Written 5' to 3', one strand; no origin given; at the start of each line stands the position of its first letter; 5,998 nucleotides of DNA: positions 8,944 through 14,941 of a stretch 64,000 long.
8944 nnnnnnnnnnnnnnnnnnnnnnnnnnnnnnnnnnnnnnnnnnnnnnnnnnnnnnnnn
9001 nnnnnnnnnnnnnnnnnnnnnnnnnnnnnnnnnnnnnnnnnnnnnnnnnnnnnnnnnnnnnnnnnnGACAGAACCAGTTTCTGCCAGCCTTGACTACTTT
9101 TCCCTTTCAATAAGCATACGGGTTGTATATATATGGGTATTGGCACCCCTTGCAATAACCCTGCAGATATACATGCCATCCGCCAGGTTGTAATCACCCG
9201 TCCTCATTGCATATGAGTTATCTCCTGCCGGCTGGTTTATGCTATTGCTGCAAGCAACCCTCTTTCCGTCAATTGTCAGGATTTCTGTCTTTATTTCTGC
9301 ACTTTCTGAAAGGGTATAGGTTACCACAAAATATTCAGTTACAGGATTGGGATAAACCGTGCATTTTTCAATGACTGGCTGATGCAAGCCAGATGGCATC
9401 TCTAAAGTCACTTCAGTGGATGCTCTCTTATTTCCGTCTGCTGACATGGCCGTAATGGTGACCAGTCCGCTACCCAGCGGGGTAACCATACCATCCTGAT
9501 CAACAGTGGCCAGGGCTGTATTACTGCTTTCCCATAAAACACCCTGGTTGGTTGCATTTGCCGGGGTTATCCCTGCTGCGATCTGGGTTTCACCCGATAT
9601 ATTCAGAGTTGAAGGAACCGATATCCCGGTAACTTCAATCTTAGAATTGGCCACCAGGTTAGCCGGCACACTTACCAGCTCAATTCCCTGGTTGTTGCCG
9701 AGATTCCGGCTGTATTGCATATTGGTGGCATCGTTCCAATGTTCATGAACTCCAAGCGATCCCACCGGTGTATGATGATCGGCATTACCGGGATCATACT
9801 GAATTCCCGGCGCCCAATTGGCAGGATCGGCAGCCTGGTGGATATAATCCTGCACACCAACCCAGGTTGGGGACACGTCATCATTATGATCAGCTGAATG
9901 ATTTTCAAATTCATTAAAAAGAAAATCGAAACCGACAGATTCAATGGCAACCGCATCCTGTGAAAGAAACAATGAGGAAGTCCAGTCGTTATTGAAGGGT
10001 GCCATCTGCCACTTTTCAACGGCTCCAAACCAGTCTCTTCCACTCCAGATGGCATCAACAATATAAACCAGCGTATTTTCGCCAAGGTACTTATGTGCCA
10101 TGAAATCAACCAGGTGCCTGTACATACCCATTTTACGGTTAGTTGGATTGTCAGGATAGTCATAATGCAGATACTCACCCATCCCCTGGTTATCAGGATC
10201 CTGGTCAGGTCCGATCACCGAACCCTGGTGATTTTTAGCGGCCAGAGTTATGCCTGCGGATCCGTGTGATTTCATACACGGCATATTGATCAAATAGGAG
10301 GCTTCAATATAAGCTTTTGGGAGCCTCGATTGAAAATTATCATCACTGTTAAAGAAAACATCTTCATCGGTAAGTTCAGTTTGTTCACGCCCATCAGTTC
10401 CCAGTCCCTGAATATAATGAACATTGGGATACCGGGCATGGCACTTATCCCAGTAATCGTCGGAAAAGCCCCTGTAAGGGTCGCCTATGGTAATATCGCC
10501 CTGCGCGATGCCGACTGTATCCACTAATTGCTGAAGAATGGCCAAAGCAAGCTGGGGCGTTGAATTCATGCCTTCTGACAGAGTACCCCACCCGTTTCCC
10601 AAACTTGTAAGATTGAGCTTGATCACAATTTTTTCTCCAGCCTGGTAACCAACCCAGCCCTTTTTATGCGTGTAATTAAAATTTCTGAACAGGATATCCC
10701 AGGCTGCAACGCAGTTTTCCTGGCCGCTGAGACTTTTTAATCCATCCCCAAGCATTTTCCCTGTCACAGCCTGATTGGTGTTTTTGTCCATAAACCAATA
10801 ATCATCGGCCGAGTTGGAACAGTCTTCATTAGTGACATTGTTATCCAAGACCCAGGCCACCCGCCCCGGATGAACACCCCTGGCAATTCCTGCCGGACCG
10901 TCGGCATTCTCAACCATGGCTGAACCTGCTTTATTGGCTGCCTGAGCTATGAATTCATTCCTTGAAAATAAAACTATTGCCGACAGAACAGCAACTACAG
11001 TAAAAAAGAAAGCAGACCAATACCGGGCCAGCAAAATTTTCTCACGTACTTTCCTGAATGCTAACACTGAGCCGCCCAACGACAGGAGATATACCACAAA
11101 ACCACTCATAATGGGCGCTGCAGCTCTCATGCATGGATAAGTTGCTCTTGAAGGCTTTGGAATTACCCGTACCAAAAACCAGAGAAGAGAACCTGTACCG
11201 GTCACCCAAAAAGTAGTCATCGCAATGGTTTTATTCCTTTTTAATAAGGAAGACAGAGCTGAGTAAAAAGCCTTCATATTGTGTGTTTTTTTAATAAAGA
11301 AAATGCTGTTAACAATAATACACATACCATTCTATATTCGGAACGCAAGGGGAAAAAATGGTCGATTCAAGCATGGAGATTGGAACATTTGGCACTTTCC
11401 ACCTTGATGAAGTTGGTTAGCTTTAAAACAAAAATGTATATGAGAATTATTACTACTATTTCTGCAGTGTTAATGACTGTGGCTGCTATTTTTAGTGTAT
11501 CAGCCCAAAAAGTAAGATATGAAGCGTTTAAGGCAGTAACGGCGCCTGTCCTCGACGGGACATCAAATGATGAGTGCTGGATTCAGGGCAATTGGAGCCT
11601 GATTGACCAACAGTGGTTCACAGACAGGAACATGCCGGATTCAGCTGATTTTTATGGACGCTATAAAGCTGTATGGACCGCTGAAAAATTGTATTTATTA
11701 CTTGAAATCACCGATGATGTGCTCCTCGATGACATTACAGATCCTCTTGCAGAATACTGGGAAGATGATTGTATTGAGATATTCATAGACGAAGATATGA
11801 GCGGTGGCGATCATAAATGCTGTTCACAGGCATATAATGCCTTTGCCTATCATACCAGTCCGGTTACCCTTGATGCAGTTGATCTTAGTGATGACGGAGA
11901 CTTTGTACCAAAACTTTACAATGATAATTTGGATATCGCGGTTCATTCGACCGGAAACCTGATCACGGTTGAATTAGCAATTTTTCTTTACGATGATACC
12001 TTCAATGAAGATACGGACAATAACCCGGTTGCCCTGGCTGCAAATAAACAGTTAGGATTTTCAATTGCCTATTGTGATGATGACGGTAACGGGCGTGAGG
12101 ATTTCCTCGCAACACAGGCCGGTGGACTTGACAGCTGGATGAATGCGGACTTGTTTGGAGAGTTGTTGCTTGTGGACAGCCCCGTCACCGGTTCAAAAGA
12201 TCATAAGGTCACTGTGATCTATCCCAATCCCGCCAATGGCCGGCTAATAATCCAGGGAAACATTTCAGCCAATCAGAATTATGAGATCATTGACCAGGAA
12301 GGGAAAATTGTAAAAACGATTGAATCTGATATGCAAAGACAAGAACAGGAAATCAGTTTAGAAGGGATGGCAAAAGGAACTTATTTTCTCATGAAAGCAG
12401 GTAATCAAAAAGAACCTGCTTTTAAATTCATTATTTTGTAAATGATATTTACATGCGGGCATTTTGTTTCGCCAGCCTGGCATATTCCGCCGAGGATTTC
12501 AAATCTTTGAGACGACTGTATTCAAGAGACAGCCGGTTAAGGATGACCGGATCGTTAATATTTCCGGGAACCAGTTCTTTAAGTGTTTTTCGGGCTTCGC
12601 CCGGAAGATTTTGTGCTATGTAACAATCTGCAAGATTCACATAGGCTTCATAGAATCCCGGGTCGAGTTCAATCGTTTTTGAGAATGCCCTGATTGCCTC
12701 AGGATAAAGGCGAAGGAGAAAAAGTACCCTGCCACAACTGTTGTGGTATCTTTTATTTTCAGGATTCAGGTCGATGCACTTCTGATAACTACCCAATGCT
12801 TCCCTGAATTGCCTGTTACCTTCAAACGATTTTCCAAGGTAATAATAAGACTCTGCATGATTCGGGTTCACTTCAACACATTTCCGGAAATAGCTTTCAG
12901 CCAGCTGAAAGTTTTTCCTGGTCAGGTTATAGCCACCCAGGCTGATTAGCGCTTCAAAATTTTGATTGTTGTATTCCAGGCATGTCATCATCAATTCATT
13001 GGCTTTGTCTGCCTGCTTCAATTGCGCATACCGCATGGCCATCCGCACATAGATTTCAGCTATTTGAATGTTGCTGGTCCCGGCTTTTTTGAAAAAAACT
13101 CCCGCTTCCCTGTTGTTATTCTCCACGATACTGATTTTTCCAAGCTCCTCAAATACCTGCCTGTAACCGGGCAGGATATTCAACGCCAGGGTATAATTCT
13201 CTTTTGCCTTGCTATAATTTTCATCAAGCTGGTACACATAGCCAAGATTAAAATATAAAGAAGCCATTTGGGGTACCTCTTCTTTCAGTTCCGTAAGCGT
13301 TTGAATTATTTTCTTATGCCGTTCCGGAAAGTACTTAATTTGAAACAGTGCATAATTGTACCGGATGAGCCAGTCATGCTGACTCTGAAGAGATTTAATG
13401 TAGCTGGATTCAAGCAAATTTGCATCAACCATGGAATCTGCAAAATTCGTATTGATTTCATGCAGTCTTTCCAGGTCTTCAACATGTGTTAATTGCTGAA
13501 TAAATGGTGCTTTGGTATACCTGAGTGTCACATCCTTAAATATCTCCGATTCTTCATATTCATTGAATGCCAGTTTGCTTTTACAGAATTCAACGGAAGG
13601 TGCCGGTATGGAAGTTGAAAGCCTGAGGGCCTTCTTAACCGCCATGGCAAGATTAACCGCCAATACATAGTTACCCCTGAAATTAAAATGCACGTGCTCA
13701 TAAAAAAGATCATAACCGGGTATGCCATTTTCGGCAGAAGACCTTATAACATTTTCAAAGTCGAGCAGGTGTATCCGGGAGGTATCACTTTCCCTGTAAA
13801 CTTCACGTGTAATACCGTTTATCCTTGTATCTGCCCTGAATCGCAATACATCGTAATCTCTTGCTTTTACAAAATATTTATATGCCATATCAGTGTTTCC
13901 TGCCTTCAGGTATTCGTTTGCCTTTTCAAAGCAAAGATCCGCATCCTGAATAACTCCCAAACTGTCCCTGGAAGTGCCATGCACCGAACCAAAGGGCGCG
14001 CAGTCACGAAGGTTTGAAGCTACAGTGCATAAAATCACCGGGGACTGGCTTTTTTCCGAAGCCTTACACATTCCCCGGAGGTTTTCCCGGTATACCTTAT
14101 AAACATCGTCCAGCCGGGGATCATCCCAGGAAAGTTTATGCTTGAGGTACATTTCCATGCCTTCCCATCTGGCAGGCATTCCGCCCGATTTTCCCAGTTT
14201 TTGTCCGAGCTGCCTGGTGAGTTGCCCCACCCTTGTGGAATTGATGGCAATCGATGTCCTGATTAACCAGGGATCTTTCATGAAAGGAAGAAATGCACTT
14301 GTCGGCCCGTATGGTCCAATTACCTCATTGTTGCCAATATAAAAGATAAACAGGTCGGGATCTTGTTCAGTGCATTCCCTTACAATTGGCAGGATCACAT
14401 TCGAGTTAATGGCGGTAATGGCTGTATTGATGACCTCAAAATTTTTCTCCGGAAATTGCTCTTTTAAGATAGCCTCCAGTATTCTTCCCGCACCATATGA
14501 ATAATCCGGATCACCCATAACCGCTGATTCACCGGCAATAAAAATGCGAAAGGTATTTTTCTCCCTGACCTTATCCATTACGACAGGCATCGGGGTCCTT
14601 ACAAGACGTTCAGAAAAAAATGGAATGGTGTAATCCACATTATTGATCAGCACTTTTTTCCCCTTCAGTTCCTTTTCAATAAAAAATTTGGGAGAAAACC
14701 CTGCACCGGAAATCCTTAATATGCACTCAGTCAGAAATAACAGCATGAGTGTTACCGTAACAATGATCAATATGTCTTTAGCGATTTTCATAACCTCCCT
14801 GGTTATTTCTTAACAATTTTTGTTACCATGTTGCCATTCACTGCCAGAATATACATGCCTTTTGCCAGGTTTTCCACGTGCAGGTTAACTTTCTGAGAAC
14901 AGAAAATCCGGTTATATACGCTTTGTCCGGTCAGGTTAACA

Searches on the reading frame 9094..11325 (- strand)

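Call 4: search_protein_families(library=pfam, proteins=[window:9094-11325:-])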
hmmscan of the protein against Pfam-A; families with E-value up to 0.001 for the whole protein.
window:9094-11325:- (743 aa): 3 families
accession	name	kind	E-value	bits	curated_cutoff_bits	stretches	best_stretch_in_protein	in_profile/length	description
PF02368.24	Big_2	-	8.5e-14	51.7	22.8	1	565-639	2-79/79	Bacterial Ig-like domain (group 2)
PF04015.17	DUF362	-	9.7e-13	49.1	24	1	233-466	1-199/200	Domain of unknown function (DUF362)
PF18962.6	Por_Secre_tail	-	1.4e-06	28.9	27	1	657-728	1-67/75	Secretion system C-terminal sorting domain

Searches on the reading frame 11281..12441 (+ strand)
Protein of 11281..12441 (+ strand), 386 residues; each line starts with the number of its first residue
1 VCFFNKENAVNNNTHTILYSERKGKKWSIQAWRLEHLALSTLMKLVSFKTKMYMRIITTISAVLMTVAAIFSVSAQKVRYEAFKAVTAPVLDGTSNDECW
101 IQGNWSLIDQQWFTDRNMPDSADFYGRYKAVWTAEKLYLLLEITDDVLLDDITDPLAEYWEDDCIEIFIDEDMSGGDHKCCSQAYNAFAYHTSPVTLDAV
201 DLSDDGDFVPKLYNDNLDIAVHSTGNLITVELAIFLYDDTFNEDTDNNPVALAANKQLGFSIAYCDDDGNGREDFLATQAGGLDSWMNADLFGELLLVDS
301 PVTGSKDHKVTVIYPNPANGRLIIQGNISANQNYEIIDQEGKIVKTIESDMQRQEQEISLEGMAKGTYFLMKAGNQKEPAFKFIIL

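Call 4: search_protein_families(library=pfam, proteins=[window:11281-12441:+])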
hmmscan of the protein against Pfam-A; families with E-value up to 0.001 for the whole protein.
window:11281-12441:+ (386 aa): 2 families
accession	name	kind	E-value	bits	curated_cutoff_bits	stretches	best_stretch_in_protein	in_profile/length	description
PF06452.16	CBM9_1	-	3.4e-29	102.5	23.4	1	91-299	1-184/185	Carbohydrate family 9 binding domain-like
PF18962.6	Por_Secre_tail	-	1.1e-12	48.5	27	1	313-385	1-75/75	Secretion system C-terminal sorting domain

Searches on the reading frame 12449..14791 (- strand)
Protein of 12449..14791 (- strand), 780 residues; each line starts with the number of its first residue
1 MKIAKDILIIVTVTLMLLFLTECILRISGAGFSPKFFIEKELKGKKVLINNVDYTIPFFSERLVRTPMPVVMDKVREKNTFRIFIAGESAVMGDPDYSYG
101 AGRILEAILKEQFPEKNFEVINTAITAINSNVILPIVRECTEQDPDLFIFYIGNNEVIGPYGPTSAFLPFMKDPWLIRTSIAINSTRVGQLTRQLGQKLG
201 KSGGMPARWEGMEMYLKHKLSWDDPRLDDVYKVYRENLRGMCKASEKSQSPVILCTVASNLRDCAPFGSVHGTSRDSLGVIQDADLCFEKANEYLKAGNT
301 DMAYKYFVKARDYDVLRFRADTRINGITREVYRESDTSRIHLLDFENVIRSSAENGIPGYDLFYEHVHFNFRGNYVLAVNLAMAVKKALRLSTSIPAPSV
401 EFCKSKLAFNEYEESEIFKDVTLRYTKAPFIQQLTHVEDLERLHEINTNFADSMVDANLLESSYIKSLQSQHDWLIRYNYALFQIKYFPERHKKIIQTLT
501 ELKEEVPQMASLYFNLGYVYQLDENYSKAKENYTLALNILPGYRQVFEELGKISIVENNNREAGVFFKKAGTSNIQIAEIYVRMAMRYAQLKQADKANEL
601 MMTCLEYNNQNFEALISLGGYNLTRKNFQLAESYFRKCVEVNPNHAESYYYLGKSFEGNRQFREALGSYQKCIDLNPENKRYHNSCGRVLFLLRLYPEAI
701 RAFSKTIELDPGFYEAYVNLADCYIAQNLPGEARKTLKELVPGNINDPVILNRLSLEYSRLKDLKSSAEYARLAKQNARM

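Call 4: search_protein_families(library=pfam, proteins=[window:12449-14791:-])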
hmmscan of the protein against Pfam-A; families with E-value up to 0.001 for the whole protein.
window:12449-14791:- (780 aa): 15 families
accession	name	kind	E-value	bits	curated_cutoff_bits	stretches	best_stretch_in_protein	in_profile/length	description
PF07719.23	TPR_2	-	1.4e-27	94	27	1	646-679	1-34/34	Tetratricopeptide repeat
PF00515.34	TPR_1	-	4.5e-23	80.5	27.8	1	646-679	1-34/34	Tetratricopeptide repeat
PF13181.12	TPR_8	-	4.8e-21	73.5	25.7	0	510-539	1-30/34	Tetratricopeptide repeat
PF13431.12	TPR_17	-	1.3e-16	59.8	24.4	2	634-666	1-33/34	Tetratricopeptide repeat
PF14559.12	TPR_19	-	1.2e-15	58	25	1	696-742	7-53/68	Tetratricopeptide repeat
PF13432.12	TPR_16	-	3.4e-14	53.4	32.7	2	652-712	3-63/65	Tetratricopeptide repeat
PF13424.12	TPR_12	-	7e-14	52.2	30.1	0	614-675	5-74/77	Tetratricopeptide repeat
PF23914.1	TPR_CcmH_CycH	-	2.2e-13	50.8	42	1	550-645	56-154/158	Cytochrome c-type biogenesis protein H TPR domain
PF13428.12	TPR_14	-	8.6e-13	48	23.5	0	613-654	2-43/44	Tetratricopeptide repeat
PF13414.12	TPR_11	-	1.3e-10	41.2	26.8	0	661-691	9-39/42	TPR repeat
PF25063.1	ARM_TT21_C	-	3.3e-08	34.1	35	1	576-678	53-161/209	Tetratricopeptide repeat protein 21 C-terminal ARM domain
PF13174.12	TPR_6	-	4.9e-08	33.6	26.3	0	647-678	1-32/33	Tetratricopeptide repeat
PF12895.13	ANAPC3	-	7.1e-06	26.6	27.2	1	626-705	3-81/82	Anaphase-promoting complex, cyclosome, subunit 3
PF13176.12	TPR_7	-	3.7e-05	23.9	27.9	0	652-679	5-34/36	Tetratricopeptide repeat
PF25062.1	ARM_TT21_N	-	6.9e-05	23.1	40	0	579-677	101-199/222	Tetratricopeptide repeat protein 21 N-terminal ARM repeat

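Call 10: find_homologous_proteins(query=window:12449-14791:-, region=1-480)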
Query window:12449-14791:-, residues 1-480 (480 aa): 2460 proteins with E <= 0.001 among 8000 candidates; the best 120 are listed.
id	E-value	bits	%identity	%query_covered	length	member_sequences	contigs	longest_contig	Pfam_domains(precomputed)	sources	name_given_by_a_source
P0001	0.0e+0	1092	100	100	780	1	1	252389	PF25063.1,PF13431.13,PF23914.2,PF13414.13,PF13428.13,PF14559.13,PF00515.35,PF12895.14,PF13424.13,PF21033.5,PF13432.13,PF13181.13,PF07719.24,PF13174.13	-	-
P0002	7.8e-245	831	74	100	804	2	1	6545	PF25063.1,PF13431.13,PF23914.2,PF13414.13,PF13428.13,PF14559.13,PF00515.35,PF13424.13,PF21033.5,PF13432.13,PF13181.13,PF07719.24,PF13174.13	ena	-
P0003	2.7e-223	760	69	100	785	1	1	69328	PF13431.13,PF23914.2,PF13414.13,PF13176.13,PF13428.13,PF14559.13,PF00515.35,PF12895.14,PF13424.13,PF21033.5,PF13432.13,PF13181.13,PF07719.24,PF13174.13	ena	-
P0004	2.0e-221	754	67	97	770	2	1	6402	PF13431.13,PF23914.2,PF13414.13,PF13428.13,PF13374.13,PF14559.13,PF00515.35,PF12895.14,PF13424.13,PF21033.5,PF13432.13,PF13181.13,PF07719.24,PF13174.13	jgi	-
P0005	3.1e-176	605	54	100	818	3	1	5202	PF13431.13,PF23914.2,PF13414.13,PF13428.13,PF14559.13,PF00515.35,PF12895.14,PF13424.13,PF21033.5,PF13432.13,PF13181.13,PF07719.24,PF13174.13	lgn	-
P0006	3.6e-174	598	53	100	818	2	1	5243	PF13431.13,PF23914.2,PF13414.13,PF13428.13,PF14559.13,PF00515.35,PF12895.14,PF13424.13,PF21033.5,PF13432.13,PF13181.13,PF07719.24,PF13174.13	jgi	-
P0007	2.2e-108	381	40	95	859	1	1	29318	PF03704.24,PF16068.11,PF13414.13,PF12569.15,PF13374.13,PF07721.21,PF24575.2,PF25068.3,PF00515.35,PF13424.13,PF13429.13,PF14561.13,PF07719.24,PF13174.13,PF20308.5,PF13431.13,PF23914.2,PF13176.13,PF13428.13,PF25064.2,PF00657.29,PF14559.13,PF13371.13,PF12895.14,PF21033.5,PF13432.13,PF13472.13,PF13181.1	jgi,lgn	jgi:tetratricopeptide (TPR) repeat protein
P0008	9.9e-106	372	41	100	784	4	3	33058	PF23914.2,PF13414.13,PF13176.13,PF13428.13,PF00657.29,PF13374.13,PF14559.13,PF13371.13,PF00515.35,PF12895.14,PF13424.13,PF13432.13,PF13181.13,PF07719.24,PF13174.13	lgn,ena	-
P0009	6.1e-105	370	37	100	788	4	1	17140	PF25063.1,PF13431.13,PF23914.2,PF13414.13,PF13176.13,PF13428.13,PF00657.29,PF13374.13,PF07721.21,PF14559.13,PF24575.2,PF13371.13,PF00515.35,PF12895.14,PF13424.13,PF21033.5,PF13432.13,PF13181.13,PF14561.13,PF07719.24,PF13174.13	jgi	jgi:tetratricopeptide (TPR) repeat protein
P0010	1.0e-104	369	39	96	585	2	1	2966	PF14559.13,PF07719.24,PF00657.29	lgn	-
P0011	3.3e-104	367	40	97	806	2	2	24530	PF13431.13,PF23914.2,PF13414.13,PF13176.13,PF13428.13,PF14559.13,PF13371.13,PF00515.35,PF12895.14,PF13424.13,PF21033.5,PF13432.13,PF13181.13,PF07719.24,PF13174.13,PF20308.5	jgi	jgi:tetratricopeptide (TPR) repeat protein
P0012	4.4e-104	367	38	95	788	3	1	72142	PF03704.24,PF13431.13,PF23914.2,PF13414.13,PF13176.13,PF13428.13,PF25064.2,PF00657.29,PF13374.13,PF07721.21,PF14559.13,PF24575.2,PF13371.13,PF00515.35,PF12895.14,PF13424.13,PF21033.5,PF13432.13,PF13181.13,PF14561.13,PF07719.24,PF13174.13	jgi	jgi:tetratricopeptide (TPR) repeat protein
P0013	2.5e-103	364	39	97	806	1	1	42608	PF13431.13,PF23914.2,PF13414.13,PF23300.4,PF13176.13,PF13428.13,PF13374.13,PF14559.13,PF24575.2,PF13371.13,PF00515.35,PF12895.14,PF13424.13,PF21033.5,PF13432.13,PF13429.13,PF13181.13,PF07719.24,PF13174.13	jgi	jgi:tetratricopeptide (TPR) repeat protein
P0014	1.4e-102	362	40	100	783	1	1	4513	PF13431.13,PF23914.2,PF13414.13,PF13176.13,PF13428.13,PF13374.13,PF14559.13,PF00515.35,PF13424.13,PF13432.13,PF13429.13,PF13181.13,PF07719.24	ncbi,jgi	jgi:Tfp pilus assembly protein PilF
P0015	1.6e-102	362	37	99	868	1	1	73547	PF03704.24,PF16068.11,PF13414.13,PF16918.12,PF10952.16,PF01535.27,PF12569.15,PF13374.13,PF02064.22,PF07721.21,PF24575.2,PF25068.3,PF00515.35,PF13424.13,PF13429.13,PF07719.24,PF13174.13,PF20308.5,PF25063.1,PF13431.13,PF23914.2,PF13176.13,PF13428.13,PF25064.2,PF00657.29,PF14559.13,PF13371.13,PF12895.1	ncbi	-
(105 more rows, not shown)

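Call 20: find_encoding_contigs(protein=P0003, flank=9000, max_places=3)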
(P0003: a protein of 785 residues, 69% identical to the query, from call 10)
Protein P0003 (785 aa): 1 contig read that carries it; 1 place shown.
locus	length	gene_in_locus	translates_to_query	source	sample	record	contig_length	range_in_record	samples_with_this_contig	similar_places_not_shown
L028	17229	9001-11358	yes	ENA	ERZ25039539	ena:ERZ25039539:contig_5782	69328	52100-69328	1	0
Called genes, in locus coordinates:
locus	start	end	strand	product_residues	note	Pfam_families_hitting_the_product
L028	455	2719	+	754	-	PF17678:Glyco_hydro_92N, PF07971:Glyco_hydro_92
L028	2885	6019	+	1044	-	PF13620:CarboxypepD_reg, PF13715:CarbopepD_reg_2, PF07715:Plug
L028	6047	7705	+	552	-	PF14322:SusD-like_3, PF07980:SusD_RagB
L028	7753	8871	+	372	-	PF06452:CBM9_1 (weak), PF18962:Por_Secre_tail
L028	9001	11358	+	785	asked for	PF13174:TPR_6 (faint), PF13176:TPR_7 (faint), PF13181:TPR_8 (faint), PF12895:ANAPC3 (weak), PF21033:RMD1-3 (weak), PF00515:TPR_1 (weak), PF07719:TPR_2 (weak), PF14559:TPR_19, +6 more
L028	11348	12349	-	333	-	PF06452:CBM9_1, PF18962:Por_Secre_tail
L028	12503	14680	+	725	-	PF04015:DUF362, PF02368:Big_2, PF18962:Por_Secre_tail (weak)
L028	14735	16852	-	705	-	-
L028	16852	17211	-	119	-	-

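Call 21: find_encoding_contigs(protein=P0005, flank=6000, max_places=3)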
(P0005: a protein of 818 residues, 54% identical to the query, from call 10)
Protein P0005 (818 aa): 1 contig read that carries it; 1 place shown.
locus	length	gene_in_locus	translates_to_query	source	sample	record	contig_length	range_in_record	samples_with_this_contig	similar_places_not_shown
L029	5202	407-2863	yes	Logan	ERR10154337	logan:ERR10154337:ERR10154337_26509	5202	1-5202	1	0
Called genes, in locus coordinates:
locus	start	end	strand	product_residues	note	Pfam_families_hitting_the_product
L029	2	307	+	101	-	?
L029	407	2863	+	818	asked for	PF12895:ANAPC3 (faint), PF13414:TPR_11 (faint), PF13424:TPR_12 (faint), PF13428:TPR_14 (faint), PF13431:TPR_17 (faint), PF13432:TPR_16 (faint), PF14559:TPR_19 (faint), PF21033:RMD1-3 (faint), +5 more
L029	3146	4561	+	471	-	PF13727:CoA_binding_3, PF02397:Bac_transf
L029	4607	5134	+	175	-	-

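Call 22: find_encoding_contigs(protein=P0006, flank=6000, max_places=3)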
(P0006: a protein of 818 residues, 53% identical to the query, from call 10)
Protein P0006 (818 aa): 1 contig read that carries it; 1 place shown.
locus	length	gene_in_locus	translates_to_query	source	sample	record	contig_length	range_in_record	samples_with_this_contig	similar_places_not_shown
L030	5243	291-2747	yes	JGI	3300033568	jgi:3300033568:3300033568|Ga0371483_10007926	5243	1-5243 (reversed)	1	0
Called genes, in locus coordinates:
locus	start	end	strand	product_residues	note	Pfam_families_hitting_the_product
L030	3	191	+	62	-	?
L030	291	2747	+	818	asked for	PF13428:TPR_14 (faint), PF13432:TPR_16 (faint), PF12895:ANAPC3 (faint), PF13431:TPR_17 (faint), PF14559:TPR_19 (faint), PF21033:RMD1-3 (faint), PF23914:TPR_CcmH_CycH (faint), PF00515:TPR_1 (faint), +5 more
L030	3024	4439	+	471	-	PF13727:CoA_binding_3, PF02397:Bac_transf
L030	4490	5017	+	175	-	-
